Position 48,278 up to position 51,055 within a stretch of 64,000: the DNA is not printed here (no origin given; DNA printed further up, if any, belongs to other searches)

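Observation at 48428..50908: HRI-like eIF2α-kinase homolog predicted to be catalytically dead (HRD to HNN, degenerate Gly-loop)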

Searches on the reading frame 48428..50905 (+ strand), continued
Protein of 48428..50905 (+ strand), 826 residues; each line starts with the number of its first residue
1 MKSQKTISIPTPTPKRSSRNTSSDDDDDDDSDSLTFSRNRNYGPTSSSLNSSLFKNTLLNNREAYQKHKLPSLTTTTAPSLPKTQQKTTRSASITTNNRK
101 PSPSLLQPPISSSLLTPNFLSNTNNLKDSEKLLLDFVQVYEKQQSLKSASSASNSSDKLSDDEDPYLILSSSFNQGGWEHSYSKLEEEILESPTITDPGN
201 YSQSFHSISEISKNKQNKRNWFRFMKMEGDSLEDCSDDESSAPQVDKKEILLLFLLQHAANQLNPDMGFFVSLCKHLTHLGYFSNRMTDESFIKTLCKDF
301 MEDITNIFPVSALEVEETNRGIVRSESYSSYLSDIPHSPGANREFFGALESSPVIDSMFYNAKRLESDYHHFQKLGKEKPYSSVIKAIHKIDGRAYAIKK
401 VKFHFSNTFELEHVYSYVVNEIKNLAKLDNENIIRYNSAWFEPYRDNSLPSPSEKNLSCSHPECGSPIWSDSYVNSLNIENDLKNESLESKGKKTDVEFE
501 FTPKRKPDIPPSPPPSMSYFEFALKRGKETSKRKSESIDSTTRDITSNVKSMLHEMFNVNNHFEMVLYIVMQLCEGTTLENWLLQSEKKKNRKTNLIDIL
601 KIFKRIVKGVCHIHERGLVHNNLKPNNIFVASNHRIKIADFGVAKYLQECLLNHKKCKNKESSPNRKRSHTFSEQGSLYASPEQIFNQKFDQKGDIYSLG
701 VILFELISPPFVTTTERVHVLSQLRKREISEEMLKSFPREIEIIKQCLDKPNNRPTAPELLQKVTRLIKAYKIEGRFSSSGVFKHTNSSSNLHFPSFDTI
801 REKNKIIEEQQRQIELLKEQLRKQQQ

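Call 40: search_protein_families(library=pfam, proteins=[P0015, P0016, P0017, P0018, P0019, P0020, P0022, P0023, P0024, P0026], max_evalue=1)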
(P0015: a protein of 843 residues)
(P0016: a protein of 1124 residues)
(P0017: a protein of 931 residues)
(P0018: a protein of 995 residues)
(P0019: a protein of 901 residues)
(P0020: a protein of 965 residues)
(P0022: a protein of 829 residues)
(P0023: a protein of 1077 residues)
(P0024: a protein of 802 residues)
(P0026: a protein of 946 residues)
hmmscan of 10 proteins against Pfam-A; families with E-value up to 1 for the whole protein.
P0015 (843 aa): 5 families
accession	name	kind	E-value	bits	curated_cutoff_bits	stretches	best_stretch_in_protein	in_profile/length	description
PF00069.31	Pkinase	-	3.1e-28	99.3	31.7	2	578-787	70-258/263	Protein kinase domain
PF07714.23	PK_Tyr_Ser-Thr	-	6.7e-21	75.2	23.1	1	580-789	75-257/258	Protein tyrosine and serine/threonine kinase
PF14531.12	Kinase-like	-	0.00021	21.1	25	1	591-699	126-230/289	Kinase-like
PF22303.2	OspG_kinase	-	0.017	15.6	27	1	616-671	90-142/152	Protein kinase OspG, kinase domain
PF06293.20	Kdo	-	0.033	14.1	21.3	1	582-648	93-155/207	Lipopolysaccharide kinase (Kdo/WaaP) family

P0016 (1124 aa): 6 families
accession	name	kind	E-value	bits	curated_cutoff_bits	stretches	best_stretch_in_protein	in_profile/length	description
PF00069.31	Pkinase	-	5.4e-45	154.3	31.7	3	825-913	70-153/263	Protein kinase domain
PF07714.23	PK_Tyr_Ser-Thr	-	4.3e-33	115.1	23.1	3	829-931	77-176/258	Protein tyrosine and serine/threonine kinase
PF03109.22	ABC1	-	0.016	14.8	22.9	1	873-912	182-221/244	ABC1 atypical kinase-like domain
PF14531.12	Kinase-like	-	0.064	12.9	25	1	827-903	118-190/289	Kinase-like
PF06293.20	Kdo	-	0.068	13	21.3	1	864-895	124-155/207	Lipopolysaccharide kinase (Kdo/WaaP) family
PF04102.17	SlyX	-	0.29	12.2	30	1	1084-1113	15-44/67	SlyX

P0017 (931 aa): 7 families
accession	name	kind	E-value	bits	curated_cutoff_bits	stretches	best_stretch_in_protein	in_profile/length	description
PF00069.31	Pkinase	-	1.2e-47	162.9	31.7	2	642-864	63-260/263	Protein kinase domain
PF07714.23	PK_Tyr_Ser-Thr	-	7.6e-33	114.3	23.1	3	657-739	76-154/258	Protein tyrosine and serine/threonine kinase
PF14531.12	Kinase-like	-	0.0024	17.6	25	1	651-732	113-190/289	Kinase-like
PF03109.22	ABC1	-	0.0066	16.1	22.9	1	700-737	180-217/244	ABC1 atypical kinase-like domain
PF06293.20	Kdo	-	0.019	14.9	21.3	1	667-724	103-155/207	Lipopolysaccharide kinase (Kdo/WaaP) family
PF04504.20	GeBP-like_DBD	-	0.13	13.5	29.5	1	842-879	37-70/94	Glabrous-enhancer-binding protein-like family, DBD domain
PF13095.12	FTA2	-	0.17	11.9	30.2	0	443-482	27-64/214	Kinetochore Sim4 complex subunit FTA2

P0018 (995 aa): 7 families
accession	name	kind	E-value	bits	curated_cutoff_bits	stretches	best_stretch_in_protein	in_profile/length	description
PF00069.31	Pkinase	-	4.4e-48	164.4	31.7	3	683-766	71-149/263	Protein kinase domain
PF07714.23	PK_Tyr_Ser-Thr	-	1e-31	110.7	23.1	3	685-771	76-158/258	Protein tyrosine and serine/threonine kinase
PF14531.12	Kinase-like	-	0.0051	16.5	25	1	690-760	121-190/289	Kinase-like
PF03109.22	ABC1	-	0.011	15.4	22.9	1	728-765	180-217/244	ABC1 atypical kinase-like domain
PF13095.12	FTA2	-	0.013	15.6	30.2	0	456-498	22-62/214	Kinetochore Sim4 complex subunit FTA2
PF06293.20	Kdo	-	0.013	15.4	21.3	1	712-752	115-155/207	Lipopolysaccharide kinase (Kdo/WaaP) family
PF16525.10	MHB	-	0.04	14.5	27.4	1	83-143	6-65/77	Haemophore, haem-binding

P0019 (901 aa): 6 families
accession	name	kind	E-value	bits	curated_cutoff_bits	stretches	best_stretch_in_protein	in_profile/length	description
PF00069.31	Pkinase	-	1.3e-47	162.9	31.7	2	648-852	73-259/263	Protein kinase domain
PF07714.23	PK_Tyr_Ser-Thr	-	3.6e-32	112.1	23.1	3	648-743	76-167/258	Protein tyrosine and serine/threonine kinase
PF14531.12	Kinase-like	-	3.8e-06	26.8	25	1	658-723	126-190/289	Kinase-like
PF03109.22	ABC1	-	0.0017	18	22.9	1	691-732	180-221/244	ABC1 atypical kinase-like domain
PF01636.29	APH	-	0.026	14.7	23.2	1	660-723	127-195/239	Phosphotransferase enzyme family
PF02020.24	W2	-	0.38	11.3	30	0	299-338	7-46/79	eIF4-gamma/eIF5/eIF2-epsilon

P0020 (965 aa): 4 families
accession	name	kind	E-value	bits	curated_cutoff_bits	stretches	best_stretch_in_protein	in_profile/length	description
PF00069.31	Pkinase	-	6.4e-46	157.3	31.7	2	701-908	70-260/263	Protein kinase domain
PF07714.23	PK_Tyr_Ser-Thr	-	2e-35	122.8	23.1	3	699-796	75-164/258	Protein tyrosine and serine/threonine kinase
PF06293.20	Kdo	-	0.00034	20.6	21.3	1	731-771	115-155/207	Lipopolysaccharide kinase (Kdo/WaaP) family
PF03109.22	ABC1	-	0.0069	16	22.9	1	747-788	180-221/244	ABC1 atypical kinase-like domain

P0022 (829 aa): 7 families
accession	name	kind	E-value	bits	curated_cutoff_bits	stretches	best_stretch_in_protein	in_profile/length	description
PF00069.31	Pkinase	-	1.9e-45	155.7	31.7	2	601-792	72-259/263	Protein kinase domain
PF07714.23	PK_Tyr_Ser-Thr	-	1.6e-31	110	23.1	2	602-792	76-256/258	Protein tyrosine and serine/threonine kinase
PF03109.22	ABC1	-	0.0096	15.5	22.9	1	645-688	180-223/244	ABC1 atypical kinase-like domain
PF14531.12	Kinase-like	-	0.017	14.8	25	1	639-677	152-190/289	Kinase-like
PF01636.29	APH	-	0.13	12.5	23.2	1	649-671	166-188/239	Phosphotransferase enzyme family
PF10557.15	Cullin_Nedd8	-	0.48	11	36.9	0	271-310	19-58/63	Cullin protein neddylation domain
PF07083.16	DUF1351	-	0.5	10.5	27.8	0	151-180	84-113/210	Protein of unknown function (DUF1351)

P0023 (1077 aa): 6 families
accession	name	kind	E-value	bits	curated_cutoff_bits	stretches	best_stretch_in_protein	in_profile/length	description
PF00069.31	Pkinase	-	6.9e-47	160.5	31.7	3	780-866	71-152/263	Protein kinase domain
PF07714.23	PK_Tyr_Ser-Thr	-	2.4e-31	109.4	23.1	3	782-865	76-155/258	Protein tyrosine and serine/threonine kinase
PF14531.12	Kinase-like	-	1.2e-05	25.1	25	1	776-857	113-190/289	Kinase-like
PF03109.22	ABC1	-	0.00046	19.9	22.9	1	803-865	160-220/244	ABC1 atypical kinase-like domain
PF21928.1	XLF_CC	-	0.16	12.3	27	1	1044-1065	20-41/53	XLF protein coiled-coil region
PF01895.24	PhoU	-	0.17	12.7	23.5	1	1049-1070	24-45/89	PhoU domain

P0024 (802 aa): 5 families
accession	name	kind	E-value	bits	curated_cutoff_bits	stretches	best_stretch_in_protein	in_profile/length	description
PF00069.31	Pkinase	-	4.1e-50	171.1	31.7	2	492-723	58-263/263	Protein kinase domain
PF07714.23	PK_Tyr_Ser-Thr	-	4.4e-31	108.6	23.1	2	515-719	75-256/258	Protein tyrosine and serine/threonine kinase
PF22949.1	HRI2_3H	-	2.2e-06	27.9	27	1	114-186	4-76/80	Heme-regulated eIF-2-alpha kinase, helical domain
PF03109.22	ABC1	-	0.00058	19.5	22.9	1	564-605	180-221/244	ABC1 atypical kinase-like domain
PF13095.12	FTA2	-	0.022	14.8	30.2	0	244-285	22-61/214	Kinetochore Sim4 complex subunit FTA2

P0026 (946 aa): 5 families
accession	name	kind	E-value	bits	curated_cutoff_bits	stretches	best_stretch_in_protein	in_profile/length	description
PF00069.31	Pkinase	-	6.5e-46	157.3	31.7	2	673-893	72-260/263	Protein kinase domain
PF07714.23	PK_Tyr_Ser-Thr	-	3.2e-31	109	23.1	3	674-757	76-153/258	Protein tyrosine and serine/threonine kinase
PF03109.22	ABC1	-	0.0069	16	22.9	1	695-759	160-220/244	ABC1 atypical kinase-like domain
PF06293.20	Kdo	-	0.0092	15.9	21.3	1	708-747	122-161/207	Lipopolysaccharide kinase (Kdo/WaaP) family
PF22949.1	HRI2_3H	-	0.018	15.3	27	1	316-356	3-47/80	Heme-regulated eIF-2-alpha kinase, helical domain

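Call 46: search_protein_families(library=pfam, proteins=[P0143, P0100, P0099, P0146, P0094, P0069, P0084, P0126, P0083, P0042], max_evalue=0.001)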
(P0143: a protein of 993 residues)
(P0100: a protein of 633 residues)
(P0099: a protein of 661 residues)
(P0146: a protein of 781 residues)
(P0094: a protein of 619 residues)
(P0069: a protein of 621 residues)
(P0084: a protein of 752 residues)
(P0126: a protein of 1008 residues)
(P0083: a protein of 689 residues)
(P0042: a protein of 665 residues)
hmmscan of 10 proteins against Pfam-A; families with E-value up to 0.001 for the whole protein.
P0143 (993 aa): 3 families
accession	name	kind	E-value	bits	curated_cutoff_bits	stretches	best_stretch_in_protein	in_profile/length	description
PF00069.31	Pkinase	-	5.1e-41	141.3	31.7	3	713-794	73-147/263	Protein kinase domain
PF22949.1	HRI2_3H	-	1.7e-25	89.1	27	1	60-136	2-77/80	Heme-regulated eIF-2-alpha kinase, helical domain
PF07714.23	PK_Tyr_Ser-Thr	-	9.7e-21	74.7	23.1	2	704-793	81-150/258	Protein tyrosine and serine/threonine kinase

P0100 (633 aa): 3 families
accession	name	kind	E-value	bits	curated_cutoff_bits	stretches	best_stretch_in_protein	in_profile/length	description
PF00069.31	Pkinase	-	7e-49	167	31.7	2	385-591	66-263/263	Protein kinase domain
PF07714.23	PK_Tyr_Ser-Thr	-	2.6e-27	96.2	23.1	2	388-587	73-256/258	Protein tyrosine and serine/threonine kinase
PF22949.1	HRI2_3H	-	7.2e-27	93.5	27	1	43-119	2-77/80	Heme-regulated eIF-2-alpha kinase, helical domain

P0099 (661 aa): 4 families
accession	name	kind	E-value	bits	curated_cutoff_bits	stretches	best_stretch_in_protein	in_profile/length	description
PF00069.31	Pkinase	-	4.5e-42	144.7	31.7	2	390-597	72-259/263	Protein kinase domain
PF07714.23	PK_Tyr_Ser-Thr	-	5.9e-26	91.8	23.1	2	391-597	76-256/258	Protein tyrosine and serine/threonine kinase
PF22949.1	HRI2_3H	-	3.3e-17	62.5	27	1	72-144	2-73/80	Heme-regulated eIF-2-alpha kinase, helical domain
PF14531.12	Kinase-like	-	8.9e-05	22.3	25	0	394-481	120-203/289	Kinase-like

P0146 (781 aa): 3 families
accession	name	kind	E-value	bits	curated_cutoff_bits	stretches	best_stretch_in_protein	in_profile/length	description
PF00069.31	Pkinase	-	8.5e-45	153.6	31.7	2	501-719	70-261/263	Protein kinase domain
PF07714.23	PK_Tyr_Ser-Thr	-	9.7e-28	97.6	23.1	2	514-585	87-151/258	Protein tyrosine and serine/threonine kinase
PF22949.1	HRI2_3H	-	9.8e-25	86.7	27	1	64-136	3-74/80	Heme-regulated eIF-2-alpha kinase, helical domain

P0094 (619 aa): 3 families
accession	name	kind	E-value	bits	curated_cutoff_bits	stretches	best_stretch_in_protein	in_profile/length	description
PF00069.31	Pkinase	-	4.4e-46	157.9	31.7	2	336-535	75-259/263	Protein kinase domain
PF07714.23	PK_Tyr_Ser-Thr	-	5.9e-28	98.3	23.1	2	325-534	70-255/258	Protein tyrosine and serine/threonine kinase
PF22949.1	HRI2_3H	-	8.9e-15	54.8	27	1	61-136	3-78/80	Heme-regulated eIF-2-alpha kinase, helical domain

P0069 (621 aa): 3 families
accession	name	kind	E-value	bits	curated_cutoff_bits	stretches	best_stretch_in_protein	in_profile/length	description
PF00069.31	Pkinase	-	2.8e-41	142.1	31.7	2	372-562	71-259/263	Protein kinase domain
PF22949.1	HRI2_3H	-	9.5e-28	96.3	27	1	46-123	2-78/80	Heme-regulated eIF-2-alpha kinase, helical domain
PF07714.23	PK_Tyr_Ser-Thr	-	5.9e-25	88.5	23.1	1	375-562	77-256/258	Protein tyrosine and serine/threonine kinase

P0084 (752 aa): 3 families
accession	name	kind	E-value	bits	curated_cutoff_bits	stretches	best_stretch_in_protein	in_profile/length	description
PF00069.31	Pkinase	-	6.3e-48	163.9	31.7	2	469-681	67-263/263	Protein kinase domain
PF07714.23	PK_Tyr_Ser-Thr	-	2.9e-29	102.6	23.1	2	475-677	76-256/258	Protein tyrosine and serine/threonine kinase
PF22949.1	HRI2_3H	-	4.2e-21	75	27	1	58-134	2-77/80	Heme-regulated eIF-2-alpha kinase, helical domain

P0126 (1008 aa): 3 families
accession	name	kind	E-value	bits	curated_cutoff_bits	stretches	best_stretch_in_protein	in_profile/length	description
PF00069.31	Pkinase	-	1.5e-42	146.3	31.7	2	742-955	67-261/263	Protein kinase domain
PF07714.23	PK_Tyr_Ser-Thr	-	2.8e-25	89.5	23.1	2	747-911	75-212/258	Protein tyrosine and serine/threonine kinase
PF22949.1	HRI2_3H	-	7.8e-24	83.8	27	1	98-174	3-78/80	Heme-regulated eIF-2-alpha kinase, helical domain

P0083 (689 aa): 3 families
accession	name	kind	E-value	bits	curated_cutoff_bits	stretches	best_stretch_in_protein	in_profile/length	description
PF00069.31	Pkinase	-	1.5e-48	165.9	31.7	2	390-637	43-261/263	Protein kinase domain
PF07714.23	PK_Tyr_Ser-Thr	-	3.1e-28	99.2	23.1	2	461-634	100-255/258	Protein tyrosine and serine/threonine kinase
PF22949.1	HRI2_3H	-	1.1e-22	80.1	27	1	70-146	2-77/80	Heme-regulated eIF-2-alpha kinase, helical domain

P0042 (665 aa): 3 families
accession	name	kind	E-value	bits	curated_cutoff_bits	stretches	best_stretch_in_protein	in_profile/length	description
PF00069.31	Pkinase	-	3.3e-45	155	31.7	2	397-615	66-263/263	Protein kinase domain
PF07714.23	PK_Tyr_Ser-Thr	-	7.3e-27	94.7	23.1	2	405-611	76-256/258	Protein tyrosine and serine/threonine kinase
PF22949.1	HRI2_3H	-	2.6e-18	66.1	27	1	62-131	2-70/80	Heme-regulated eIF-2-alpha kinase, helical domain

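Call 47: find_encoding_contigs(protein=P0002, flank=3000, max_places=2)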
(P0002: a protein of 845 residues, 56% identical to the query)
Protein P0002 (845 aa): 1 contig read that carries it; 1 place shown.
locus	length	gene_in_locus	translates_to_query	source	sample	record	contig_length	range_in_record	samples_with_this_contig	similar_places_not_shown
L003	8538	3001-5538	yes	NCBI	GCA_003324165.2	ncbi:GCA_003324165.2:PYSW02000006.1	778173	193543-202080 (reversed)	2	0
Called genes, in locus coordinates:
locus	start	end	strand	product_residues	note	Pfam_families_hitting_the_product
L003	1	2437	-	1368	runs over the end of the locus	PF25481:Nucleoprot-TPR, PF25785:TPR, PF07926:TPR_MLP1_2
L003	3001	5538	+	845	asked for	PF00069:Pkinase, PF07714:PK_Tyr_Ser-Thr, PF03109:ABC1 (faint)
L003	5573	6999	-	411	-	PF00149:Metallophos (weak)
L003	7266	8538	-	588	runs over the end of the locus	PF02383:Syja_N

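Call 57: list_cluster_members(proteins=[P0003, P0004, P0021, P0025, P0027, P0028, P0033, P0055, P0049, P0070])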
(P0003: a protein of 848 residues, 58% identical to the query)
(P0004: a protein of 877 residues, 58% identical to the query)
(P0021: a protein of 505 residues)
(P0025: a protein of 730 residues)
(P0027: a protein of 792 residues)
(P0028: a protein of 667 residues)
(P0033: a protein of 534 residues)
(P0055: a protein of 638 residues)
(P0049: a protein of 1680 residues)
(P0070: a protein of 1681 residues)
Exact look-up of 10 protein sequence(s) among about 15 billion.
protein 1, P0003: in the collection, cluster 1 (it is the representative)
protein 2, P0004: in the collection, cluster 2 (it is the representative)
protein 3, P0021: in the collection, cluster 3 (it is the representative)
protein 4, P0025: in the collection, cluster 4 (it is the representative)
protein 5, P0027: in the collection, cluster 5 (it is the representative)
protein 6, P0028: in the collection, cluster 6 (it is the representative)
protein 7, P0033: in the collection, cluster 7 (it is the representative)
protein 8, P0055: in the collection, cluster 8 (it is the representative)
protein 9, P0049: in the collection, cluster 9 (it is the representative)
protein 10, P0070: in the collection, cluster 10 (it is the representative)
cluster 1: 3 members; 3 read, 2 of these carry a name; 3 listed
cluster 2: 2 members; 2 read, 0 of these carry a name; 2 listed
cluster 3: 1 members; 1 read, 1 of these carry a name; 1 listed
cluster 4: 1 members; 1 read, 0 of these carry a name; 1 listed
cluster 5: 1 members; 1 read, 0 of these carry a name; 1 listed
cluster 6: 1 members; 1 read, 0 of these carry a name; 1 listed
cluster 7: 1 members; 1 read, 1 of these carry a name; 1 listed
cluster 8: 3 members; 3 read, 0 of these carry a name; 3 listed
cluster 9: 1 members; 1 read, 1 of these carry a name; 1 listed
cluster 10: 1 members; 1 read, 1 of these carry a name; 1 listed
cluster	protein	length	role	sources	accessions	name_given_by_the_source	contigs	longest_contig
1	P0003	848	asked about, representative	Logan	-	-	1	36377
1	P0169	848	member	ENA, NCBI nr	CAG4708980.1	unnamed protein product [Naegleria fowleri]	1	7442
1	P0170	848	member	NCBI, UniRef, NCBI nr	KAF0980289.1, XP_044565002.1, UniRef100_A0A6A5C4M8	hypothetical protein FDP41_013503 [Naegleria fowleri] | non-specific serine/threonine protein kinase n=1 Tax=Naegleria fowleri TaxID=5763 ... | uncharacterized protein FDP41_013503 [Naegleria fowleri]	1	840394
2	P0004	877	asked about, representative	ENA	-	-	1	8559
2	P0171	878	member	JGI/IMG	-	-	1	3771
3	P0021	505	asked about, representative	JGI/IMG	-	translation initiation factor 2-alpha kinase 1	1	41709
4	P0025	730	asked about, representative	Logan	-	-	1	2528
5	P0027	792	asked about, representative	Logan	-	-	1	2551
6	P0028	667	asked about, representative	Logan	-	-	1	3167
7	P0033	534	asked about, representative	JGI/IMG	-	serine/threonine protein kinase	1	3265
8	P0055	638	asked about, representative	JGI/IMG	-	-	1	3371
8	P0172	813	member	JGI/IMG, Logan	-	-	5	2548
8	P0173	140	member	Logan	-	-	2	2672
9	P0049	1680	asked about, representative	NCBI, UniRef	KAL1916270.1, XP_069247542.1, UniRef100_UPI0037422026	uncharacterized protein VTP21DRAFT_5887 [Calcarisporiella thermophila] | uncharacterized protein n=1 Tax=Calcarisporiella thermophila TaxID=911321 ...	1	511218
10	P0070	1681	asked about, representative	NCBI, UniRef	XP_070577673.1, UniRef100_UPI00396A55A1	eIF-2-alpha kinase GCN2-like [Ptychodera flava] | eIF-2-alpha kinase GCN2-like n=1 Tax=Ptychodera flava TaxID=63121 RepID=UPI00396A55A1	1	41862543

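Call 58: list_cluster_members(proteins=[P0001])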
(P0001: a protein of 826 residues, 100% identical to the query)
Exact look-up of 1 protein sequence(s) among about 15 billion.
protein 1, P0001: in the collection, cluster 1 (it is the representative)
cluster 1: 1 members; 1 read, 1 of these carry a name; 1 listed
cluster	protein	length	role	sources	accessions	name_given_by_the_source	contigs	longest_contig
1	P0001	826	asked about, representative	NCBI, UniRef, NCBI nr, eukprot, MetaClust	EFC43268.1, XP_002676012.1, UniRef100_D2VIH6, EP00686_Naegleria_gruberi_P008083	eukaryotic translation initiation factor 2-alpha kinase [Naegleria gruberi] | non-specific serine/threonine protein kinase n=1 Tax=Naegleria gruberi TaxID=5762 ... | XP_002676012.1 eukaryotic translation initiation factor 2-alpha kinase [Naegleria gruberi ...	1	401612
